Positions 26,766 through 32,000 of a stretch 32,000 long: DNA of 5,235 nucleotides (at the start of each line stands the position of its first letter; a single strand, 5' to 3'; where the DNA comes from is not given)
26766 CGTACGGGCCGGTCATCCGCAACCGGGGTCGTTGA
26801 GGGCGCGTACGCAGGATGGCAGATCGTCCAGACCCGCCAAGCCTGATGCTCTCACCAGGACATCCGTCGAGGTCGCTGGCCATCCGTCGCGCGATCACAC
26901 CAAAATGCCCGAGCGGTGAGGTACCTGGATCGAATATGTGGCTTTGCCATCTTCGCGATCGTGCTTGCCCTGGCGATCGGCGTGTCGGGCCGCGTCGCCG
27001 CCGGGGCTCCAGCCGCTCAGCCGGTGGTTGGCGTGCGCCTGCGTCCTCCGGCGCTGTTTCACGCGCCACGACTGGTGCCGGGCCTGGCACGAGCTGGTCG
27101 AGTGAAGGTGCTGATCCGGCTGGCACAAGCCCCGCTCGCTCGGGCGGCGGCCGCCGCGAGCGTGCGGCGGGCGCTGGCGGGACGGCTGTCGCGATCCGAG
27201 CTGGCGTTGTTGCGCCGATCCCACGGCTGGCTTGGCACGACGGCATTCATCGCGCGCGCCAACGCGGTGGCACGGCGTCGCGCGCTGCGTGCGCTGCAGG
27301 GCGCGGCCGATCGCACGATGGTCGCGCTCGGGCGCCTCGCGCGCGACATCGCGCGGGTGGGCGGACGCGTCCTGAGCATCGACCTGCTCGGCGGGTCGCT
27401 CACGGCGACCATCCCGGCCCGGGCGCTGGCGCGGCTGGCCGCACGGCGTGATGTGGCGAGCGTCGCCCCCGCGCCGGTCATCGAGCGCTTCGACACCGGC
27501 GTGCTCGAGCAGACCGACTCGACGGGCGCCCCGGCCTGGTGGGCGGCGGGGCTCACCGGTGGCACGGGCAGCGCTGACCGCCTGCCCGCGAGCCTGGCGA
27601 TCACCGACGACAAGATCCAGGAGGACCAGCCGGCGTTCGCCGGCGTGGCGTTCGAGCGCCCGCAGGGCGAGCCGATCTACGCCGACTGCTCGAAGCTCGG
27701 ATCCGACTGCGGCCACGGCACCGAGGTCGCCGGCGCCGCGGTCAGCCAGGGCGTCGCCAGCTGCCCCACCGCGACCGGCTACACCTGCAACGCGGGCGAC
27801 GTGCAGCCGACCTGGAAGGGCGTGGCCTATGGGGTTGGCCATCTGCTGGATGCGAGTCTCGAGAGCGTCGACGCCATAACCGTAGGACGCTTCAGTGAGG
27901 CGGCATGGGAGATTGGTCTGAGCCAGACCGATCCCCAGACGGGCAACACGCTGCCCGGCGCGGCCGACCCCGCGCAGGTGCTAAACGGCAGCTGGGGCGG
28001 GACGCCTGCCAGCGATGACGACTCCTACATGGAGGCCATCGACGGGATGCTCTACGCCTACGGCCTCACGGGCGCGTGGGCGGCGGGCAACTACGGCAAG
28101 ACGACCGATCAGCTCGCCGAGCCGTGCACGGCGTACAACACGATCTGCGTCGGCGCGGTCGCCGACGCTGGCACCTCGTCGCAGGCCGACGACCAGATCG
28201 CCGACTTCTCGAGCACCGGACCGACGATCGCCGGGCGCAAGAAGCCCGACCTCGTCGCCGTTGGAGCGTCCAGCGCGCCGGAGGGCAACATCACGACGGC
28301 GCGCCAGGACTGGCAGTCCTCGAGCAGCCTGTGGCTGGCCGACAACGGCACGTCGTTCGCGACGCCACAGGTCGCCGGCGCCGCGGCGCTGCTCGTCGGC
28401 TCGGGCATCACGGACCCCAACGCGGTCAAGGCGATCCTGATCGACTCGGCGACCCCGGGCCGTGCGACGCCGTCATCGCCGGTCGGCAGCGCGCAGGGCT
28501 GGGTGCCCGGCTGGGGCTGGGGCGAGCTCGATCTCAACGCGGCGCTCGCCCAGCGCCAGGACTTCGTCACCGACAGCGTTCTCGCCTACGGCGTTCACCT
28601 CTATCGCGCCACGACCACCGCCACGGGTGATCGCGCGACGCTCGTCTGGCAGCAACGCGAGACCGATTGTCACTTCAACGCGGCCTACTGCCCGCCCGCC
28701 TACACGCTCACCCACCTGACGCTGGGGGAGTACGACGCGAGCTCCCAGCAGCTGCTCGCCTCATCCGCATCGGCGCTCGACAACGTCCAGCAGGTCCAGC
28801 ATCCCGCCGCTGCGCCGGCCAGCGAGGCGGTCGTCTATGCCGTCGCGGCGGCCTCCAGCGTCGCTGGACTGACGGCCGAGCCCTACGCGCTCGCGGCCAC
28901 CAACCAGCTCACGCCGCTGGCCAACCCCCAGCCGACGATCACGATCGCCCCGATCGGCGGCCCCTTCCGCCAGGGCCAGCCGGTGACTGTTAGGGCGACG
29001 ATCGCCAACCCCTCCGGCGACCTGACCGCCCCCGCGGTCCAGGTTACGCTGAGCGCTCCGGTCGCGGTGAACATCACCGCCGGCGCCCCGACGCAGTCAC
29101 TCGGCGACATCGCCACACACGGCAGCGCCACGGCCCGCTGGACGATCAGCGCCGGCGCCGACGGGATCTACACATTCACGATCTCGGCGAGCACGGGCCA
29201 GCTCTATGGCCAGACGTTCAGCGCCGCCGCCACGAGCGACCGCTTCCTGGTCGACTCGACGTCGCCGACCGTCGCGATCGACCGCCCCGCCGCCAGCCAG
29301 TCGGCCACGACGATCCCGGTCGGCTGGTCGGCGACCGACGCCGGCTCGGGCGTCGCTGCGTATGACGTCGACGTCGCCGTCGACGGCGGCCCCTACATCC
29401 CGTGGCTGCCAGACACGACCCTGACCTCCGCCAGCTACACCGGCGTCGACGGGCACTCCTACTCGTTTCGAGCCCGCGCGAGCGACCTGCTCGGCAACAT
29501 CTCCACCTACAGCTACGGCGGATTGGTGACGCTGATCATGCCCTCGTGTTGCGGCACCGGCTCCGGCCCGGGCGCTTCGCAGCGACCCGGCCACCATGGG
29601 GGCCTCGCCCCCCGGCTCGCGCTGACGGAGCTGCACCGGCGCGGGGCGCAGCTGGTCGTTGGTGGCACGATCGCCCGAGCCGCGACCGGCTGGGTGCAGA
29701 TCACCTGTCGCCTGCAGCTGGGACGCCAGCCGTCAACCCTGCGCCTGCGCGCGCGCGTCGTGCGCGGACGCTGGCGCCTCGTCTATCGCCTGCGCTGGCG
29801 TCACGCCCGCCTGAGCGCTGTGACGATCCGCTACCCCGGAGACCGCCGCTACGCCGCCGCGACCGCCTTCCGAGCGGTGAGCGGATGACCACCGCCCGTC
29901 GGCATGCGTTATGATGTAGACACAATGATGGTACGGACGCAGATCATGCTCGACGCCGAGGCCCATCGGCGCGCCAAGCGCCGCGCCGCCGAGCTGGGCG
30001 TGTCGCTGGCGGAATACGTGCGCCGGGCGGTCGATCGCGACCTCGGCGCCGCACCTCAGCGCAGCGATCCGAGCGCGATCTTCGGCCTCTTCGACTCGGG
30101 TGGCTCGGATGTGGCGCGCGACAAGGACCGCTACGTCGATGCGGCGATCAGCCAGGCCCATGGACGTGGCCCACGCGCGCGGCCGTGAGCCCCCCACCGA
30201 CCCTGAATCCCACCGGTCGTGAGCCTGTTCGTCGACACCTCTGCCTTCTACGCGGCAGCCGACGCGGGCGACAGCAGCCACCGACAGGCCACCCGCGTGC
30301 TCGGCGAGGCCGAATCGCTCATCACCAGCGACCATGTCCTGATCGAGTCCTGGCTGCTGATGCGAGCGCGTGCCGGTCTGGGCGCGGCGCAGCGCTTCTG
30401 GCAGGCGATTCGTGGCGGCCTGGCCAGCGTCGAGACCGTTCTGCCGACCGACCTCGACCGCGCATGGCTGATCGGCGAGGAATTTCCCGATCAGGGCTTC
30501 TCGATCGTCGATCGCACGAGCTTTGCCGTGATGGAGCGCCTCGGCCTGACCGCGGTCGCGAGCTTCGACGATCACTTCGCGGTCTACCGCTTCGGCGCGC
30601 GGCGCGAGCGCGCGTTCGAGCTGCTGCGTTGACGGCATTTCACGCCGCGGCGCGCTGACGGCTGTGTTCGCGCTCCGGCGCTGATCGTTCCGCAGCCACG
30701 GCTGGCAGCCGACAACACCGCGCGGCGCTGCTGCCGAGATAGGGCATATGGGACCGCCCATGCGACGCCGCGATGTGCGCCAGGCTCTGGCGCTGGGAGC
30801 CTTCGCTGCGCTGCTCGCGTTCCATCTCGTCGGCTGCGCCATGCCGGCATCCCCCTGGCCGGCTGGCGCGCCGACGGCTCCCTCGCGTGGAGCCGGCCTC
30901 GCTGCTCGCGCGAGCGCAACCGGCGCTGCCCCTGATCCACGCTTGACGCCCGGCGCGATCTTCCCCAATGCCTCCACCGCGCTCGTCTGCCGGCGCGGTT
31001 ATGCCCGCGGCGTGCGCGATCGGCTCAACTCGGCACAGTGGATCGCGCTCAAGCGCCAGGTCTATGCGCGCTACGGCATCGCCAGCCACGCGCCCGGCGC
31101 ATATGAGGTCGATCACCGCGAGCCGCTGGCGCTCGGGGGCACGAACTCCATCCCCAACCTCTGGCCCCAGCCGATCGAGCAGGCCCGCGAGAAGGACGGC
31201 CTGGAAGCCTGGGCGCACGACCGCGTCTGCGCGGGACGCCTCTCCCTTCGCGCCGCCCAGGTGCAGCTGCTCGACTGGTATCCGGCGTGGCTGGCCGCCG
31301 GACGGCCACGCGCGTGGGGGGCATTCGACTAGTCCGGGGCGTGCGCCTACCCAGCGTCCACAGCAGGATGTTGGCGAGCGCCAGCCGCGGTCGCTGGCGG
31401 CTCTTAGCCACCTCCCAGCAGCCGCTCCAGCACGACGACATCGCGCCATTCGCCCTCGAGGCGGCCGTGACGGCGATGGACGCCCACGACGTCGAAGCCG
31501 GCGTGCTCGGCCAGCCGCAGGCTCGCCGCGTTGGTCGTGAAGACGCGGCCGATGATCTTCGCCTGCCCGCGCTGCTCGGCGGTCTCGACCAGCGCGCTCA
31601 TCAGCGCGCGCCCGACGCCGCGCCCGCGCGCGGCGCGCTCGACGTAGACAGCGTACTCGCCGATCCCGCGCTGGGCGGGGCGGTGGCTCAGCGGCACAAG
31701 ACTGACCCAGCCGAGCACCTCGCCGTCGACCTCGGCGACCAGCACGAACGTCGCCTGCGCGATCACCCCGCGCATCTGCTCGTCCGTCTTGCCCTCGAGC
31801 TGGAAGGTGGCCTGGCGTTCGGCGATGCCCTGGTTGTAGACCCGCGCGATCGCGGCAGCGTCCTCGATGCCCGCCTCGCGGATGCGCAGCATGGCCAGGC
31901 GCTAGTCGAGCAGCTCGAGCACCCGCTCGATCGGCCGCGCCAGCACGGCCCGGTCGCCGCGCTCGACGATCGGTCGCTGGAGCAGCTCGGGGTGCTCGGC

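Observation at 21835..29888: Four-gene block (ECF sigma, sigma/anti-sigma fusion, secreted multi-Ig protein, S8 protease) as a candidate uncharacterised envelope signalling/proteolysis module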

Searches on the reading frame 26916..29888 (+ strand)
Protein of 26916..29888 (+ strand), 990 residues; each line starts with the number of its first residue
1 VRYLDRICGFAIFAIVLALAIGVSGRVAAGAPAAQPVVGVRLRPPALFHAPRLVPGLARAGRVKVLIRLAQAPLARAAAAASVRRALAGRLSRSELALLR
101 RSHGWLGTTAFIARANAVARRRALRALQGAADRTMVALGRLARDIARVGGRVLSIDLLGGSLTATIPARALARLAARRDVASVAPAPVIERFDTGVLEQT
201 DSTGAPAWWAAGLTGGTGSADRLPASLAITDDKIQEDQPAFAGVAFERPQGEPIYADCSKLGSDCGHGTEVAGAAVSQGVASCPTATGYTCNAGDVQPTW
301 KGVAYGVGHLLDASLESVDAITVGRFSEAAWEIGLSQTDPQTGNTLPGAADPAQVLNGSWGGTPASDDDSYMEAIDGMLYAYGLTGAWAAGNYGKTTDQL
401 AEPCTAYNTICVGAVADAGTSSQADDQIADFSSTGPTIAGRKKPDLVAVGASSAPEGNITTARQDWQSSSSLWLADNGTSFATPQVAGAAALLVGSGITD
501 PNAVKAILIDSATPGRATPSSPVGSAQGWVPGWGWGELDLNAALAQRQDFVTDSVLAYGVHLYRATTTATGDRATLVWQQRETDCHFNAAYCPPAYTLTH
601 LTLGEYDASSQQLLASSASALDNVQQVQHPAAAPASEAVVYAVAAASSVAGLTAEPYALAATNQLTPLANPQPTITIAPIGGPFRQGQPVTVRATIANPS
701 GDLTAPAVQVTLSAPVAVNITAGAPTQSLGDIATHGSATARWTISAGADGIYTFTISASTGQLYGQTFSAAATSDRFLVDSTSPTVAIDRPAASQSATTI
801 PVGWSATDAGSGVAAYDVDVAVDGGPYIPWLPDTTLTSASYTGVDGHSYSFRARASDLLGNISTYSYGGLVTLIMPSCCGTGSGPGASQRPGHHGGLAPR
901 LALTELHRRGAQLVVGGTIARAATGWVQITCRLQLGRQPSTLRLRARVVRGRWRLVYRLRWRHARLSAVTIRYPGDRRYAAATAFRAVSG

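Call 4: search_protein_families(library=pfam, proteins=[window:26916-29888:+], max_evalue=0.01)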
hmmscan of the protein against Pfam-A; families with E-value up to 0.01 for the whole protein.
window:26916-29888:+ (990 aa): 1 family
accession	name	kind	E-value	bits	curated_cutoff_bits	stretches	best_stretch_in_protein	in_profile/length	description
PF00082.27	Peptidase_S8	-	3.1e-27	96.1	21.8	1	227-518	6-280/288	Subtilase family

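Call 5: search_protein_families(library=ncbifam, proteins=[window:26916-29888:+], max_evalue=0.01)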
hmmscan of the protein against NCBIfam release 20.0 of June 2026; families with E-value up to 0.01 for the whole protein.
window:26916-29888:+ (990 aa): 2 families
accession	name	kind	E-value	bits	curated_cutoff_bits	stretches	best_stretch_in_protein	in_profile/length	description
NF042956.1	IteS_antiphage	equivalog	2.9e-09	35.7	900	1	388-513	402-534/747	S8 family anti-phage peptidase IteS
NF040809.1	germ_prot_CspBA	exception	0.002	15.8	1250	1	403-502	399-481/1099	bifunctional germination protease/germinant receptor pseudoprotease CspBA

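Call 74: search_solved_structures(query=window:26916-29885:+, max_evalue=0.00001)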
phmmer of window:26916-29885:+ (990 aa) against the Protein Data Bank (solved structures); distinct sequences matched with E-value up to 0.00001: 4.
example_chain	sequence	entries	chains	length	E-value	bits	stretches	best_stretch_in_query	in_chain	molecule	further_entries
1wmd_A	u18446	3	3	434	2.8e-12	49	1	353-579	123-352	protease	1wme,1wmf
5fax_A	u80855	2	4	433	1.3e-11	46.8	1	352-538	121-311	Subtilase SubHal from Bacillus halmapalus | Enzyme subtilase SubHal from Bacillus halmapalus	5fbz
9ues_B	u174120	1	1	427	1.7e-10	43.1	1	354-536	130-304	Subtilisin-like serine protease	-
3afg_A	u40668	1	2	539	3.1e-10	42.3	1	354-534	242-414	Subtilisin-like serine protease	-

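Call 85: search_protein_families(library=padloc, proteins=[window:26916-29888:+], max_evalue=0.001)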
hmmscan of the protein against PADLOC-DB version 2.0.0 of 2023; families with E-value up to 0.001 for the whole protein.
window:26916-29888:+ (990 aa): 6 families
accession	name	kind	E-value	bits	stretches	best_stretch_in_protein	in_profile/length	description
PDLC03014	subtilase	-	5.4e-16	57.1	1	226-518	175-381/391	-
PDLC02197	IetS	-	7.4e-13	45.7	1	388-520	404-543/749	-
PDLC02199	IetS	-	3.2e-11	40.1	1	395-512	484-600/826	-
PDLC02201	IetS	-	1.2e-10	38.3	1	394-513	400-525/781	-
PDLC02202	IetS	-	1.3e-05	21.7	1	371-511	416-555/780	-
PDLC02198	IetS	-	0.00013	18.1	1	424-513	464-566/795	-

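Call 96: list_cluster_members(proteins=[P0001, P0003, window:26916-29885:+, window:21835-22314:+])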
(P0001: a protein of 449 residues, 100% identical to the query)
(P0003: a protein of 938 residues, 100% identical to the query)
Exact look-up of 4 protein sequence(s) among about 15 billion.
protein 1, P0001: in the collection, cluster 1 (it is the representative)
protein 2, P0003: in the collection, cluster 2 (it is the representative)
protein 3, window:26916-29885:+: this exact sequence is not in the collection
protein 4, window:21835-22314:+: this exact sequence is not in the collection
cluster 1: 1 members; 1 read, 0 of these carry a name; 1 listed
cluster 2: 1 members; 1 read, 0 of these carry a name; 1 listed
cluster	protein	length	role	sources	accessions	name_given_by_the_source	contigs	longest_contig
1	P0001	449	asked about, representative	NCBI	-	-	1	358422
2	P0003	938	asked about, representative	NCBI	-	-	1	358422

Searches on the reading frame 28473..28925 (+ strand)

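Call 88: search_protein_families(library=pfam, proteins=[window:28473-28925:+], max_evalue=0.5)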
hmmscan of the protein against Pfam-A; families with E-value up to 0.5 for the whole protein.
window:28473-28925:+ (151 aa): 1 family
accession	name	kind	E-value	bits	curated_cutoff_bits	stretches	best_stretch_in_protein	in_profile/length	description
PF18198.7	AAA_lid_11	-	0.035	14.8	31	1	7-113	23-133/140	Dynein heavy chain AAA lid domain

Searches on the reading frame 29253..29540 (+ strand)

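Call 89: search_protein_families(library=pfam, proteins=[window:29253-29540:+], max_evalue=0.5)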
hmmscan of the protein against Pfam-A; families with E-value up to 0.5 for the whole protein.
window:29253-29540:+ (96 aa): 2 families
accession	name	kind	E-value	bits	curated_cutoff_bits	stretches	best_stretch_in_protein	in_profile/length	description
PF17957.7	Big_7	-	5e-05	24.3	24.1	1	5-63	1-53/70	Bacterial Ig domain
PF14292.12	SusE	-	0.2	12.3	25.2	1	6-55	22-61/106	SusE outer membrane protein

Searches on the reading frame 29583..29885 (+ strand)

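Call 89: search_protein_families(library=pfam, proteins=[window:29583-29885:+], max_evalue=0.5)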
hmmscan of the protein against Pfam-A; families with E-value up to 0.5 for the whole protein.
window:29583-29885:+ (101 aa): 1 family
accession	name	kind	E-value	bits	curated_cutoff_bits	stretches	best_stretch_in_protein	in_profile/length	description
PF03042.19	Birna_VP5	-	0.11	12.8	25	1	2-58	26-89/139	Birnavirus VP5 protein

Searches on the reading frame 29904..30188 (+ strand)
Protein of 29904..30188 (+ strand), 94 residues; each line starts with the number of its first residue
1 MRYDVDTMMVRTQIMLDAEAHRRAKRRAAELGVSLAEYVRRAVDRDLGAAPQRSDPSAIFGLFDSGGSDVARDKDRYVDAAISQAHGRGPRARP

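Call 4: search_protein_families(library=pfam, proteins=[window:29904-30188:+], max_evalue=0.01)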
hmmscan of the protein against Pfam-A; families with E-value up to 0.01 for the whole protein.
window:29904-30188:+ (94 aa): 2 families
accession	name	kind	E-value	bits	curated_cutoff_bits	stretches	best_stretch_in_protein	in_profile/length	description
PF22513.2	FitA-like_RHH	-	0.0019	18.5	27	1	16-42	8-34/39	Antitoxin FitA-like, ribbon-helix-helix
PF05534.18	HicB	-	0.0068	16.7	21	0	17-42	25-50/51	HicB family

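Call 5: search_protein_families(library=ncbifam, proteins=[window:29904-30188:+], max_evalue=0.01)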
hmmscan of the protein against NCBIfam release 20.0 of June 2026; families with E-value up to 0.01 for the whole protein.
window:29904-30188:+ (94 aa): 1 family
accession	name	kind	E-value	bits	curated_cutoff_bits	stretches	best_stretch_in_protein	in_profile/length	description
NF050181.1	TA_anti_VapB_Myco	equivalog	0.0034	17.9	60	1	18-49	11-42/72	type II toxin-antitoxin system VapB family antitoxin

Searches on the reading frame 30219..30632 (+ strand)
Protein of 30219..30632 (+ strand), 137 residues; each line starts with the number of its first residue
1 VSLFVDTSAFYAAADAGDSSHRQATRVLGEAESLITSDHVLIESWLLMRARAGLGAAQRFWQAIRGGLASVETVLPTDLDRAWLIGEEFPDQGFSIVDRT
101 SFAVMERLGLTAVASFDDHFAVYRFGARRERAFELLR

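Call 4: search_protein_families(library=pfam, proteins=[window:30219-30632:+], max_evalue=0.01)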
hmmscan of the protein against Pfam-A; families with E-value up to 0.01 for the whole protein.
window:30219-30632:+ (137 aa): 1 family
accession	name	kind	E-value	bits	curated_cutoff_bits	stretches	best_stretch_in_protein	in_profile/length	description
PF01850.27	PIN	-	2.1e-12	48.2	23.6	1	4-124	2-118/120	PIN domain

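Call 5: search_protein_families(library=ncbifam, proteins=[window:30219-30632:+], max_evalue=0.01)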
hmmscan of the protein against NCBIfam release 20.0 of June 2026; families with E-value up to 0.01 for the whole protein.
window:30219-30632:+ (137 aa): 0 families

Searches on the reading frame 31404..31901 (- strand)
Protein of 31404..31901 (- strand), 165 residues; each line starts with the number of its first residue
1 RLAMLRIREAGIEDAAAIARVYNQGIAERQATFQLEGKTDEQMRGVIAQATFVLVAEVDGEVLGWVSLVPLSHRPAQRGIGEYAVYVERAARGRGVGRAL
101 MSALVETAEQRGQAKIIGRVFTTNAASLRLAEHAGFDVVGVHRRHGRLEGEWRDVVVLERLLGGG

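Call 19: search_protein_families(library=pfam, proteins=[window:31404-31901:-], max_evalue=0.001)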
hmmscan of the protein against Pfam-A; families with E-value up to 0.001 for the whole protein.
window:31404-31901:- (165 aa): 7 families
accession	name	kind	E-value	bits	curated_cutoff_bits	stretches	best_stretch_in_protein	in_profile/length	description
PF00583.31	Acetyltransf_1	-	8.3e-17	62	20.7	1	46-136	28-116/116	Acetyltransferase (GNAT) family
PF13420.13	Acetyltransf_4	-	4.6e-14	53.2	24.3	1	7-156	1-154/155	Acetyltransferase (GNAT) domain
PF13508.13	Acetyltransf_7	-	4.2e-12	46.7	27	1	52-136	4-82/84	Acetyltransferase (GNAT) domain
PF13302.13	Acetyltransf_3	-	4.4e-11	44.1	25.4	1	5-136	2-137/138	Acetyltransferase (GNAT) domain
PF13673.13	Acetyltransf_10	-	3.7e-09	37.1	23.6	1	26-143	10-114/128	Acetyltransferase (GNAT) domain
PF08445.16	FR47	-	0.00021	21.6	22.1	1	83-139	25-80/86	FR47-like protein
PF14542.12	Acetyltransf_CG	-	0.00058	20.4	30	0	85-113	30-58/80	GCN5-related N-acetyl-transferase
